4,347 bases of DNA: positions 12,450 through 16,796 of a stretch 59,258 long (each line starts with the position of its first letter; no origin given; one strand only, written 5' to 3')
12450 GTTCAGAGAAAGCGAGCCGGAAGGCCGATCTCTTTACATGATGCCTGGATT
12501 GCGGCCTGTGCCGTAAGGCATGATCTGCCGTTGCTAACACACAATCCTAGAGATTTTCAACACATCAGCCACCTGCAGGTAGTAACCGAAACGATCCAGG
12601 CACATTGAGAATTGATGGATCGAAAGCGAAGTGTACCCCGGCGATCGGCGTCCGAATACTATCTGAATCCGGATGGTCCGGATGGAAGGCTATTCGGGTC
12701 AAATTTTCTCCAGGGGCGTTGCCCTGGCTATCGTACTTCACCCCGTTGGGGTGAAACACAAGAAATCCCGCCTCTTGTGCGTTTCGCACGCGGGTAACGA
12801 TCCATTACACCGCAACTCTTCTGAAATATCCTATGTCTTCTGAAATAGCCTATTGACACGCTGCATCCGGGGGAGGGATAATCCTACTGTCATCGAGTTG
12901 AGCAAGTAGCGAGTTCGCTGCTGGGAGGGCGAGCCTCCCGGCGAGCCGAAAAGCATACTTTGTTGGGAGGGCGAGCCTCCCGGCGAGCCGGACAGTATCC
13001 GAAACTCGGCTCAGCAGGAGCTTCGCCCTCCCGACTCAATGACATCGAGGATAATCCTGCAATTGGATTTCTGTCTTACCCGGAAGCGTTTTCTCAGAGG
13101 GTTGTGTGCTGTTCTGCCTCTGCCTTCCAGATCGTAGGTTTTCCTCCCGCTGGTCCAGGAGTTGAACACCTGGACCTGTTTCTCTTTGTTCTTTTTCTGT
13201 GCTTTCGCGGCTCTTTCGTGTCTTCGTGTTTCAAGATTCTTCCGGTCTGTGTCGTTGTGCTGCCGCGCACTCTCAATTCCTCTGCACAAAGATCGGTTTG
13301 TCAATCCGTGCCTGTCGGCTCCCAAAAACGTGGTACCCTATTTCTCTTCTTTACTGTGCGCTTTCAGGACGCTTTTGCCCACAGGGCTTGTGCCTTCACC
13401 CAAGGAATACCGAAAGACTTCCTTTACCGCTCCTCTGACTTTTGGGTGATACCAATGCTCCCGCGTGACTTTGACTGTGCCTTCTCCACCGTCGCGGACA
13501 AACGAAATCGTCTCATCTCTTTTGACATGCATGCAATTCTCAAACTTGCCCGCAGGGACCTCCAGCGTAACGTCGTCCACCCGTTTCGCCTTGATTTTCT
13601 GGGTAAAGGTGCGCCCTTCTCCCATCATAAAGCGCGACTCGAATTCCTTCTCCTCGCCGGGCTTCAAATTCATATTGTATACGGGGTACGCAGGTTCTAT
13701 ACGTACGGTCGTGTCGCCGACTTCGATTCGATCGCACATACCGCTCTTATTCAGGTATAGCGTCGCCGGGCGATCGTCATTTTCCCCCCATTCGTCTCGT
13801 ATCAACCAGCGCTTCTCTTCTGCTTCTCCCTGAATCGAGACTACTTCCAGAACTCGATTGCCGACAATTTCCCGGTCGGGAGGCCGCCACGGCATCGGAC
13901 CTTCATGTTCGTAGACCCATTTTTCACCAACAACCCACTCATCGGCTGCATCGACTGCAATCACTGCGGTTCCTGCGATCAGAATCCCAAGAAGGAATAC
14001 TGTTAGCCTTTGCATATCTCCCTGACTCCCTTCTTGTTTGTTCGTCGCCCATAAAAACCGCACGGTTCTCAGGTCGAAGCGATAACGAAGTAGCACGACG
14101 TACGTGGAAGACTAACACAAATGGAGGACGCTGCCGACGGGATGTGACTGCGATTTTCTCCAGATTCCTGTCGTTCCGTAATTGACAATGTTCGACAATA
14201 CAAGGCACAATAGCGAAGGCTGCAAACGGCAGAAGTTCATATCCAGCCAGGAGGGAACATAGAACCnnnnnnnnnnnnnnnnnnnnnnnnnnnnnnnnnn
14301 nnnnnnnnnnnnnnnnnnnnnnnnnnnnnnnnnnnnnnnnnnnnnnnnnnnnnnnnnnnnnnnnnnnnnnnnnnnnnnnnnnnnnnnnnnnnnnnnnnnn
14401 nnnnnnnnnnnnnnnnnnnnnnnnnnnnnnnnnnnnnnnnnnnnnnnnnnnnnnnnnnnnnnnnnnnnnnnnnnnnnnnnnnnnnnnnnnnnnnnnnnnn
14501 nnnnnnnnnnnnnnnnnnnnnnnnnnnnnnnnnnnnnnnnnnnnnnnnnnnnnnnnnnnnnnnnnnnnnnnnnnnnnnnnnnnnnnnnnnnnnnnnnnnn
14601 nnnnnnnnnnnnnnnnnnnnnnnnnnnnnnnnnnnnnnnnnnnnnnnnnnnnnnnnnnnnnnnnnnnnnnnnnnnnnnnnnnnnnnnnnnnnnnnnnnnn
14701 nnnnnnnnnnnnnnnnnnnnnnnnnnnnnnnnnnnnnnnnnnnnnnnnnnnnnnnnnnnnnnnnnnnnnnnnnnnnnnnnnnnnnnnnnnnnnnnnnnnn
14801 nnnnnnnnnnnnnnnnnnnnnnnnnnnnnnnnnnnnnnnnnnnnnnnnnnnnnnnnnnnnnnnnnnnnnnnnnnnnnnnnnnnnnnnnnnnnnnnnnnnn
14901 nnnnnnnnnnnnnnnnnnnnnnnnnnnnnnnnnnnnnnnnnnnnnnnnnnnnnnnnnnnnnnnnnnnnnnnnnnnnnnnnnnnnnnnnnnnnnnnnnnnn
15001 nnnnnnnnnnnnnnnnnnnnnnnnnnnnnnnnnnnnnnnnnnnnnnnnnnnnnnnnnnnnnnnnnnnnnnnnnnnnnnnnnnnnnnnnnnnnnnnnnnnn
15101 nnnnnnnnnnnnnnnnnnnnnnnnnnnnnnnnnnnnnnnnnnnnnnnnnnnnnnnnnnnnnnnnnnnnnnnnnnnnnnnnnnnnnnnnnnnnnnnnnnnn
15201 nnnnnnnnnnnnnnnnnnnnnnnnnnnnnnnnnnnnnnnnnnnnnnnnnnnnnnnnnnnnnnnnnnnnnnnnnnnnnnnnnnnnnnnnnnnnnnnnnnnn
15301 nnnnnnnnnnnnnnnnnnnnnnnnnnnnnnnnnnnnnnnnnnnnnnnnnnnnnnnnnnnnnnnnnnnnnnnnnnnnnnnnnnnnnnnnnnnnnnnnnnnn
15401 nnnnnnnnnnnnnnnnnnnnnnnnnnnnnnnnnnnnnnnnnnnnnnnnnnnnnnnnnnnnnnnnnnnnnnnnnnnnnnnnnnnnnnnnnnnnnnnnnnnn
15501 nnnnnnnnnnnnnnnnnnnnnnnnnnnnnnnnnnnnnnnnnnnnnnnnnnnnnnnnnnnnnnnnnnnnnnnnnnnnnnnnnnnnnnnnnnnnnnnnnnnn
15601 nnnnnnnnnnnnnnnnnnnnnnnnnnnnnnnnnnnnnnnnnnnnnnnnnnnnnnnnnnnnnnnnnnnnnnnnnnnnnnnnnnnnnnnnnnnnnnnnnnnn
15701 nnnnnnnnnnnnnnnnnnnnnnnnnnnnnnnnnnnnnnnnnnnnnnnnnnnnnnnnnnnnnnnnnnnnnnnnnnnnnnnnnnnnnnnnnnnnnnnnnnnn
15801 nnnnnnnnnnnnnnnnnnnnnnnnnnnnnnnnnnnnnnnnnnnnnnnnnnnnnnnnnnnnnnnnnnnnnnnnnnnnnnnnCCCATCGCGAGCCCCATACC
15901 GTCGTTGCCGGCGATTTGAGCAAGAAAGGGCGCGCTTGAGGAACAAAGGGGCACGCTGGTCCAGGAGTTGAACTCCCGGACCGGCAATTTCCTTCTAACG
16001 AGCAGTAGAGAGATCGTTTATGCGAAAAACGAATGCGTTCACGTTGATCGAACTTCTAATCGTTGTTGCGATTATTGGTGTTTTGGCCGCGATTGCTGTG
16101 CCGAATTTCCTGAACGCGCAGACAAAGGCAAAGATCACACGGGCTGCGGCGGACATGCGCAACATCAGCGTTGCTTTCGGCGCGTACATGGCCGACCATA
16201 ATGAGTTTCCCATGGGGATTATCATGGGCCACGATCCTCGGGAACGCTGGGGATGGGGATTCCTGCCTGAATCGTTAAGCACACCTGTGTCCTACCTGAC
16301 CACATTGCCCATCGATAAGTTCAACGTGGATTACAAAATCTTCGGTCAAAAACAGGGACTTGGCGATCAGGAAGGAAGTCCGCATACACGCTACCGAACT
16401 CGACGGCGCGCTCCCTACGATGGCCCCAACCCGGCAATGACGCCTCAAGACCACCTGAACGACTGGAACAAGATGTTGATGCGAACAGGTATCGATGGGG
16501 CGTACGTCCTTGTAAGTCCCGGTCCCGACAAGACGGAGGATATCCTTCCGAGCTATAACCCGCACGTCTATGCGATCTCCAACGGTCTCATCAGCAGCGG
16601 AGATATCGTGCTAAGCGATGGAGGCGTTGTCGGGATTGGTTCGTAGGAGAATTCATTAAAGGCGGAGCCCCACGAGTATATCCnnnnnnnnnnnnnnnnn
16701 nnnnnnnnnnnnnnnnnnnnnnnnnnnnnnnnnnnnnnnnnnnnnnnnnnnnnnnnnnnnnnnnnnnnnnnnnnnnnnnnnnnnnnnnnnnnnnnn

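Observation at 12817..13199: Compact unit of strong promoter + MITE-like hairpin element + terminator with no ORF: candidate ~300-nt noncoding RNA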

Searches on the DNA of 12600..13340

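Call 12: search_rna_families(source=window, start=12600, end=13340, threshold=evalue, max_evalue=10)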
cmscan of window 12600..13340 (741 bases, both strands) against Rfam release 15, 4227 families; matches with E-value up to 10: 6.
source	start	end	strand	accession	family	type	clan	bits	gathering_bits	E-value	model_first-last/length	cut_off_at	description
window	12957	13040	-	RF00963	mir-642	Gene; miRNA;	-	24.6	90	0.082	1-83/83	no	mir-642 microRNA precursor family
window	12959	13040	+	RF00963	mir-642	Gene; miRNA;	-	24.4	90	0.091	1-83/83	no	mir-642 microRNA precursor family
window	12956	13039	-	RF03505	mir-9128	Gene; miRNA;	-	21.1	53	0.68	1-95/95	no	mir-9128 microRNA precursor family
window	12950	13038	-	RF03756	mir-4891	Gene; miRNA;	-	17.5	100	1.2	1-88/88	no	mir-4891 microRNA precursor family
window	12956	13047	+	RF03756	mir-4891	Gene; miRNA;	-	17.1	100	1.5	1-88/88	no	mir-4891 microRNA precursor family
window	13150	13178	+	RF03469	mir-1179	Gene; miRNA;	-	14.7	80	9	1-82/82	no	mir-1179 microRNA precursor family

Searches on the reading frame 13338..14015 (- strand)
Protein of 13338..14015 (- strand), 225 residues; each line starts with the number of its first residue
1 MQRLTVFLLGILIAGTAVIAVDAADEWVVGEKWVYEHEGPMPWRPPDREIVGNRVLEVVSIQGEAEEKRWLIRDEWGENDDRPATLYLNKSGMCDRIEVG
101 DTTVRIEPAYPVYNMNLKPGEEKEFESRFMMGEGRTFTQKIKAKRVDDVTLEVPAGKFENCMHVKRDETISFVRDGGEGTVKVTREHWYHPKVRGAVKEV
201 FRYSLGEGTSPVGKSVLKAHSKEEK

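Call 11: find_encoding_contigs(protein=window:13338-14015:-, flank=10000, max_places=10)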
Protein window:13338-14015:- (225 aa): 1 contig read that carries it; 1 place shown.
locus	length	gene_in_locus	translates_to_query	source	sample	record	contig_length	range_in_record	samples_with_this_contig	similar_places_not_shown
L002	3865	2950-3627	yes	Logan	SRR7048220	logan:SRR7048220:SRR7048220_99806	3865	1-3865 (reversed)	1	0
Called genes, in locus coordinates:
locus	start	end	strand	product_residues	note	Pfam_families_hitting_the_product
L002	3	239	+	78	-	?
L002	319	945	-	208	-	PF07963:N_methyl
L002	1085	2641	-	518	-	-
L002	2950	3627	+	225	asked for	-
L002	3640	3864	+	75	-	?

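Call 36: find_homologous_proteins(query=window:13338-14015:-)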
Query window:13338-14015:- (225 aa): 4 proteins with E <= 0.001 among 545 candidates.
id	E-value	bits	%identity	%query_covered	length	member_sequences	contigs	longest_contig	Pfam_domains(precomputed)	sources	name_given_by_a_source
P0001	1.4e-149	514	100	100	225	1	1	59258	-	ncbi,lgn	-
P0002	7.3e-76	272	55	95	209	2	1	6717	-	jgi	jgi:hypothetical protein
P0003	2.1e-42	163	38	100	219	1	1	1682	-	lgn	-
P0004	2.0e-29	121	33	99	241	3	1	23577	-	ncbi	-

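Call 37: find_encoding_contigs(protein=P0002, flank=6000)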
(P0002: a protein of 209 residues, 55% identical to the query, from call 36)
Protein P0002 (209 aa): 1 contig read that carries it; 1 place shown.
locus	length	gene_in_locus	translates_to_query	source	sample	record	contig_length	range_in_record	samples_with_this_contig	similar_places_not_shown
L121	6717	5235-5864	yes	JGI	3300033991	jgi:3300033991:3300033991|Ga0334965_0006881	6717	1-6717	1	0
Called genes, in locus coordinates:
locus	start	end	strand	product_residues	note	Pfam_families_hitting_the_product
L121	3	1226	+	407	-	PF24595:DUF7619, PF25788:Ig_Rha78A_N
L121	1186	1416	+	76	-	-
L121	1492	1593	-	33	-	-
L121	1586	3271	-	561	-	-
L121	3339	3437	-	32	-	-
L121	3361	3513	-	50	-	-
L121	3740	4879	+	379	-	PF01408:GFO_IDH_MocA, PF21252:Glyco_hydro_109_C (weak)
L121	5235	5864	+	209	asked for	-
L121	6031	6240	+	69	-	PF04014:MazE_antitoxin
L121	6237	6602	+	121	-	PF01850:PIN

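Call 38: find_encoding_contigs(protein=P0004, flank=6000)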
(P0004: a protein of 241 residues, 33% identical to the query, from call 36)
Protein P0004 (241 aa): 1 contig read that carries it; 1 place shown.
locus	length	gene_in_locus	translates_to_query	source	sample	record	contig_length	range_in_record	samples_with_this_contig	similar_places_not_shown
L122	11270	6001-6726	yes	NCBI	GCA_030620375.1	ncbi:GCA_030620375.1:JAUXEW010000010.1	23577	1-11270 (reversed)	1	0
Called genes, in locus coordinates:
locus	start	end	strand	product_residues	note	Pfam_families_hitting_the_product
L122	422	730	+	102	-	PF05597:Phasin (weak)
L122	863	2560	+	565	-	PF03109:ABC1, PF27536:UbiB_helical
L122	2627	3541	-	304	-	PF01261:AP_endonuc_2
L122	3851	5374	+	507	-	PF01590:GAF, PF13185:GAF_2 (faint), PF00158:Sigma54_activat, PF01078:Mg_chelatase (faint), PF14532:Sigma54_activ_2, PF07728:AAA_5 (weak), PF25601:AAA_lid_14, PF02954:HTH_8 (weak)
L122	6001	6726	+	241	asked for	-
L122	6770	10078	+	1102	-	PF13649:Methyltransf_25 (weak), PF13847:Methyltransf_31 (weak), PF01011:PQQ (faint), PF13360:PQQ_2, PF13570:Beta-prop_ACSF4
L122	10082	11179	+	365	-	-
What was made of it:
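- Tried and rejected: The neighbouring 225-aa protein has only three distant homologues and no shared synteny (calls 36-38).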

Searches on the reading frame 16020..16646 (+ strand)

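Call 49: search_protein_families(library=pfam, proteins=[window:16020-16646:+], max_evalue=0.00001)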
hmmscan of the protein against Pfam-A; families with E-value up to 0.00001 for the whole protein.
window:16020-16646:+ (208 aa): 1 family
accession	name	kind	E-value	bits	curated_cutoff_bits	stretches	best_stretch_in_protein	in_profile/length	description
PF07963.17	N_methyl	-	6e-08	32.4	21.2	1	1-27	1-27/27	Prokaryotic N-terminal methylation motif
